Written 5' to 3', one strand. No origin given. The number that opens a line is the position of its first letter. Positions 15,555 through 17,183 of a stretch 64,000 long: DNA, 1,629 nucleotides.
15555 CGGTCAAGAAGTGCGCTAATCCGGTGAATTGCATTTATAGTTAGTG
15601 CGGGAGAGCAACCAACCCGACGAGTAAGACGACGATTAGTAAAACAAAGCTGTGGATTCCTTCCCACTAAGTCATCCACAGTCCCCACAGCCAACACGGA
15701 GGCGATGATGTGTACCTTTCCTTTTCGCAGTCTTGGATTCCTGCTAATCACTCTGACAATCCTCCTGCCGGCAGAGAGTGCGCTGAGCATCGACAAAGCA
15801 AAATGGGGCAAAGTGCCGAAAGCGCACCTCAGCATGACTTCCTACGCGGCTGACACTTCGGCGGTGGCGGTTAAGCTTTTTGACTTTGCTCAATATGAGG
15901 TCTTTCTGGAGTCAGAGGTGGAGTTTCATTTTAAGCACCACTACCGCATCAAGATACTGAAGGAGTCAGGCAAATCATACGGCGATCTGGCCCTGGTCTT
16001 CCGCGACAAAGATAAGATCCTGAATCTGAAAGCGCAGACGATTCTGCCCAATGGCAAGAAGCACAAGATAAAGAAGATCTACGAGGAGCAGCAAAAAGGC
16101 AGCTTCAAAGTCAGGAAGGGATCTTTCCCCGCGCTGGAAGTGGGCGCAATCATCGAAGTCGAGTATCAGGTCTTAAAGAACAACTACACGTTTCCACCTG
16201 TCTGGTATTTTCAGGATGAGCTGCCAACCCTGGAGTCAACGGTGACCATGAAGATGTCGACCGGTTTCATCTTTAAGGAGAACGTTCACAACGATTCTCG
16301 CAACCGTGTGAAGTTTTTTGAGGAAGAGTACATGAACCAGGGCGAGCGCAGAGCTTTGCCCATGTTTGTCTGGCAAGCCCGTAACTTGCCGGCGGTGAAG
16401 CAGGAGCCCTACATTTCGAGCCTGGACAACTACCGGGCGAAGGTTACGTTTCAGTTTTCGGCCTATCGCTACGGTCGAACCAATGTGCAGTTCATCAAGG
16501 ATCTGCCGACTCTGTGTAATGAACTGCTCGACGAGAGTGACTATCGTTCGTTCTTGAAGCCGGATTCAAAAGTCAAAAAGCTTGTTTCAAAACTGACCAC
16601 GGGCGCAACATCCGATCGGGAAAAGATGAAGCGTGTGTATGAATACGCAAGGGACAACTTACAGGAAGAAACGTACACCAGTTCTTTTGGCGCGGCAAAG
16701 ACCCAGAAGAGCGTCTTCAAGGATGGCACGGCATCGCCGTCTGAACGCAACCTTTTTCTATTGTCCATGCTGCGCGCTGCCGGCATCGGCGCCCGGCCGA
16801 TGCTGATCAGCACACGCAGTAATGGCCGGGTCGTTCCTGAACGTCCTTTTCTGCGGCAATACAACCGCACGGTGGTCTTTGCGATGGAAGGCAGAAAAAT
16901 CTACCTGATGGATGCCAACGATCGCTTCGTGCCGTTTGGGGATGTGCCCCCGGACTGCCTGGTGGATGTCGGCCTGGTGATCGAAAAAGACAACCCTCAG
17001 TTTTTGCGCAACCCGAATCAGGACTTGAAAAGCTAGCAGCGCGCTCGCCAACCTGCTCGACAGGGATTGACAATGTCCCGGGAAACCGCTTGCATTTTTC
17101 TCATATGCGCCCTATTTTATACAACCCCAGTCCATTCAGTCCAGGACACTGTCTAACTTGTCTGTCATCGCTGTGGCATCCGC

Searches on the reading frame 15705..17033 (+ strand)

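Call 36: search_protein_families(library=pfam, proteins=[window:15705-17033:+], max_evalue=0.001)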
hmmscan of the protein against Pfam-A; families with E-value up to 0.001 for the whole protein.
window:15705-17033:+ (443 aa): 2 families
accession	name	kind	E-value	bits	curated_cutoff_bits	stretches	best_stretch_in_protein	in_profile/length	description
PF12969.12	DUF3857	-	4.5e-14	53.3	24.6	1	76-231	7-169/170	Domain of Unknown Function with PDB structure (DUF3857)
PF01841.26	Transglut_core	-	8.1e-07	29.7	23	1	292-368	2-77/108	Transglutaminase-like superfamily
